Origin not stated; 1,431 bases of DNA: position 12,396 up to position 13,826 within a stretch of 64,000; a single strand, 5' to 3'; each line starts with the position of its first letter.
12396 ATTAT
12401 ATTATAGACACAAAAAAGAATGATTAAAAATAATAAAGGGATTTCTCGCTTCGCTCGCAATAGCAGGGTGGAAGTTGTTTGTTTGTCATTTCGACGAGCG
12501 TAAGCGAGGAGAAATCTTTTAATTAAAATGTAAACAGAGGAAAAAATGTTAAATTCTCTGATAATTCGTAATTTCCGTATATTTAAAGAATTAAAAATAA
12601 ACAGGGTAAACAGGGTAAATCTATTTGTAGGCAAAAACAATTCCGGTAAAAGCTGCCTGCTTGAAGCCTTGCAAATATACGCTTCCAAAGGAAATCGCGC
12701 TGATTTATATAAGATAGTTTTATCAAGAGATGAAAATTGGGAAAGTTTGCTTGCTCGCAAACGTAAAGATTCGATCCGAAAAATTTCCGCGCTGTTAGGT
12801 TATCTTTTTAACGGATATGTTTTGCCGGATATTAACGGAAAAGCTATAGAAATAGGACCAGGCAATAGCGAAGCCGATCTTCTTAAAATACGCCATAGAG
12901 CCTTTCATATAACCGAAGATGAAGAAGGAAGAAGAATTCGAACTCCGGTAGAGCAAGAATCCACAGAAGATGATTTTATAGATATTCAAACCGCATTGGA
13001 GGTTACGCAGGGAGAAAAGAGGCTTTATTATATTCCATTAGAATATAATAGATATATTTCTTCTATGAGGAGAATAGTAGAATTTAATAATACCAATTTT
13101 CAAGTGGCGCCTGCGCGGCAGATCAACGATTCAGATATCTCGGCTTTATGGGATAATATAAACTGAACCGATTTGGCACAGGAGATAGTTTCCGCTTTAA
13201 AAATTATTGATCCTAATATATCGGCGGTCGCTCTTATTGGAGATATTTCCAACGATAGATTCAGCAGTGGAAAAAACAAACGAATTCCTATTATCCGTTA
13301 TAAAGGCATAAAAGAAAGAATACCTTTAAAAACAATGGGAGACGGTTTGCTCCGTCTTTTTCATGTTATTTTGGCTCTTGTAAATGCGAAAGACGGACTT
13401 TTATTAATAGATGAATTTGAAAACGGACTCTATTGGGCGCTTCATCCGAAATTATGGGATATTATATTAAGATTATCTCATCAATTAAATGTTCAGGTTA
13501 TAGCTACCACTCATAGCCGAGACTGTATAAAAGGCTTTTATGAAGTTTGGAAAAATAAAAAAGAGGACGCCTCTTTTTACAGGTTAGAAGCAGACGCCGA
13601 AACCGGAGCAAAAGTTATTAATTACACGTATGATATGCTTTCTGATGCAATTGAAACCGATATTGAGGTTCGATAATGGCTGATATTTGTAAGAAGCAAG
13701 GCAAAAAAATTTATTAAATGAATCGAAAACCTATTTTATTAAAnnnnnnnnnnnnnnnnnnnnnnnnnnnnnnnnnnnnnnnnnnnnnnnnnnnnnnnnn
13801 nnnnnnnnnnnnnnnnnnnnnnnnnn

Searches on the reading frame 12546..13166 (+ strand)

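Call 3: search_protein_families(library=pfam, proteins=[window:12546-13166:+], max_evalue=0.1)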
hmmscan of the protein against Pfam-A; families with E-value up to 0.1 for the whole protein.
window:12546-13166:+ (206 aa): 7 families
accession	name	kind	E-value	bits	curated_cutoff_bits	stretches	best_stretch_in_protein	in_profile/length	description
PF13175.12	AAA_15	-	1.2e-13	51.9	32.1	1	1-107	1-92/374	AAA ATPase domain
PF13476.12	AAA_23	-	2.7e-07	31.9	27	1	4-43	1-40/201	AAA domain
PF02463.25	SMC_N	-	7.3e-06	26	40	1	1-45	1-47/220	RecF/RecN/SMC N terminal domain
PF13304.12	AAA_21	-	1.5e-05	25.7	27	1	24-173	1-142/304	AAA domain, putative AbiEii toxin, Type IV TA system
PF13555.12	AAA_29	-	0.00088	19.4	27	1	4-43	3-43/61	P-loop containing region of AAA domain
PF11398.14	DUF2813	-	0.0052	16.6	21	1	2-51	3-51/372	Protein of unknown function (DUF2813)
PF07017.17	PagP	-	0.06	13.2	24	0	56-106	45-92/144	Antimicrobial peptide resistance and lipid A acylation protein PagP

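Call 4: search_protein_families(library=padloc, proteins=[window:12546-13166:+], max_evalue=0.1)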
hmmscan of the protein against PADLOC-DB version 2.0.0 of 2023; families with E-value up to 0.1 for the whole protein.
window:12546-13166:+ (206 aa): 108 families (the best 25 are shown)
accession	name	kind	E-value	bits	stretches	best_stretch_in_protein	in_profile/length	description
PDLC04611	PDC-M38A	-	2.6e-36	124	1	1-205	1-209/383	-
PDLC02336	AbiLi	-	3.8e-18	64.1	1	1-65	1-65/340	AbiLi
PDLC04608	PDC-M38A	-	6.8e-15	53.6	1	2-84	5-83/367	-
PDLC02979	AriA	-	3e-14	51.6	1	1-149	1-116/373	-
PDLC04609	PDC-M38A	-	3.6e-13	47.5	1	1-63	1-63/371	-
PDLC04607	PDC-M38A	-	2.7e-12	43.9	1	3-68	385-450/715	-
PDLC00102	GajA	-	1.6e-10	38.1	1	2-47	3-48/532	AAA ATPase domain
PDLC02981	AriAB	-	2.8e-10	37.5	1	2-48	3-49/694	-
PDLC00098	GajA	-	3.4e-10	37.3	1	1-44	2-45/534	AAA ATPase domain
PDLC00069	GajA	-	1e-09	35.4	1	3-54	4-55/687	AAA ATPase domain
PDLC02913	ATPase_I-A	-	3.8e-09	34.2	1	2-47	54-99/508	-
PDLC02915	ATPase-Toprim_I-B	-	4.6e-09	33.6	1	2-52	3-52/623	-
PDLC00278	PtuA1|PtuA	-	5.2e-09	33.9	1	2-46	3-47/436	AAA ATPase domain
PDLC00093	GajA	-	5.5e-09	33.3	1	2-69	3-70/736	AAA ATPase domain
PDLC00299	PtuA1|PtuA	-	7e-09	33.2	1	1-46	54-99/535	AAA ATPase domain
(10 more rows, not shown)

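Call 5: search_protein_families(library=ncbifam, proteins=[window:12546-13166:+], max_evalue=0.1)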
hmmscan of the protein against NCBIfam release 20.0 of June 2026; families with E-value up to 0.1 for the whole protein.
window:12546-13166:+ (206 aa): 12 families
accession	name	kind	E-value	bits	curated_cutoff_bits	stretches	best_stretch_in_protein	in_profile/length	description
TIGR00611.2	recf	equivalog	3e-09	36.5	172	1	2-46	1-45/339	DNA replication/repair protein RecF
NF038234.1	retron_eff_Eco8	equivalog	5.9e-08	31.8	250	1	3-50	4-51/679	retron Eco8 family effector endonuclease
NF003034.1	PRK03918.1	equivalog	1.2e-07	30.1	700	1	2-57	3-61/878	DNA double-strand break repair ATPase Rad50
NF041760.1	PtuA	equivalog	5.1e-06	25.7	500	1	2-45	52-95/524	retron Ec78 anti-phage system effector ATPase PtuA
NF047739.1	antiphage_MADS3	equivalog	7.3e-05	22.1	420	1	1-60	1-59/427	methylation-associated defense system AAA family ATPase MAD3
NF002572.0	PRK02224.1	equivalog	0.00077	17.9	1087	1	2-60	3-63/888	DNA double-strand break repair ATPase Rad50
NF053563.1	Rkd4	equivalog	0.0022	16.2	860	1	2-43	3-44/747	arcadin-4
NF008121.0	PRK10869.1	equivalog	0.006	15.1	418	1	1-54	1-52/553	DNA repair protein RecN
TIGR00634.1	recN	equivalog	0.0089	15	407.85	1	1-53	1-51/563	DNA repair protein RecN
NF041035.1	Rad50_Halo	equivalog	0.009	14.4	1000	1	4-61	5-64/883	DNA double-strand break repair ATPase Rad50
NF010680.0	PRK14079.1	equivalog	0.026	13.5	386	1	2-44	3-45/349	recombination protein F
NF008271.1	PRK11045.1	equivalog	0.031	13.5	155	1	59-104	87-131/188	lipid IV(A) palmitoyltransferase PagP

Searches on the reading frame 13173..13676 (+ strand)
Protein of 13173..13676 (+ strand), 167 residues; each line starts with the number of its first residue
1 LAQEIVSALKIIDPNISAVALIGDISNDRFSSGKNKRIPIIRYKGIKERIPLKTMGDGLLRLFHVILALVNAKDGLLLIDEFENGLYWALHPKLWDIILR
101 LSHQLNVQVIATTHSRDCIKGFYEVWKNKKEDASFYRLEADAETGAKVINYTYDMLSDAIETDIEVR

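Call 3: search_protein_families(library=pfam, proteins=[window:13173-13676:+], max_evalue=0.1)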
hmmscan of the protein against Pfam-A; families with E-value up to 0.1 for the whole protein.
window:13173-13676:+ (167 aa): 2 families
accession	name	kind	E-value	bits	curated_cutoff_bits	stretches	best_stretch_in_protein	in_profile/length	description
PF13304.12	AAA_21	-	1.9e-12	48.3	27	1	48-115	231-299/304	AAA domain, putative AbiEii toxin, Type IV TA system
PF13175.12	AAA_15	-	8.6e-12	45.8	32.1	1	34-119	281-374/374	AAA ATPase domain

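Call 4: search_protein_families(library=padloc, proteins=[window:13173-13676:+], max_evalue=0.1)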
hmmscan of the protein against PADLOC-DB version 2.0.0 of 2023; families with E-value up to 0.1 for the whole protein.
window:13173-13676:+ (167 aa): 65 families (the best 25 are shown)
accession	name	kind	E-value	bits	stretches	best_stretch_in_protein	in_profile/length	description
PDLC04611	PDC-M38A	-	3.3e-51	173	1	3-167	216-383/383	-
PDLC04610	PDC-M38A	-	1.3e-40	137.8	1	3-167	205-362/362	-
PDLC02336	AbiLi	-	5.3e-35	119.6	1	2-167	189-340/340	AbiLi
PDLC04607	PDC-M38A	-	7.1e-25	85.4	1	3-163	559-712/715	-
PDLC04608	PDC-M38A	-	6.2e-23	80.1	1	2-167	208-366/367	-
PDLC02980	AriA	-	4.9e-15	54.3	1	45-116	228-300/304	-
PDLC04609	PDC-M38A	-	3.3e-13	47.6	1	3-132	212-333/371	-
PDLC02979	AriA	-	2.2e-11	42.2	1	34-119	283-373/373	-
PDLC04182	HEC-01A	-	8.8e-10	36.1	1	37-132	268-366/406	-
PDLC04391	PDC-M07A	-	1.3e-09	35.6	1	47-115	276-345/412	-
PDLC04541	PDC-M25A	-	1.5e-09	35.5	1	46-115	242-306/380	-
PDLC02335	AbiLi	-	5.2e-09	33.6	1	5-122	155-243/326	AbiLi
PDLC04389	PDC-M07A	-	6.7e-09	33.2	1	45-116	282-368/443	-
PDLC03878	NsnB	-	1.5e-08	32.9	1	42-148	204-313/345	-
PDLC04180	HEC-01A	-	1.5e-08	32.3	1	53-120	253-322/382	-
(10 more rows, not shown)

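Call 5: search_protein_families(library=ncbifam, proteins=[window:13173-13676:+], max_evalue=0.1)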
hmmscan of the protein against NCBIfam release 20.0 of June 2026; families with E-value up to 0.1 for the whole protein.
window:13173-13676:+ (167 aa): 3 families
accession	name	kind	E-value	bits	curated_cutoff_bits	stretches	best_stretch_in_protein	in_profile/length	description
NF047739.1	antiphage_MADS3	equivalog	8.7e-05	21.8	420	1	41-115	304-375/427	methylation-associated defense system AAA family ATPase MAD3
NF041760.1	PtuA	equivalog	0.0077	15.2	500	1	74-117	377-418/524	retron Ec78 anti-phage system effector ATPase PtuA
NF038234.1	retron_eff_Eco8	equivalog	0.054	12.1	250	1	73-154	272-358/679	retron Eco8 family effector endonuclease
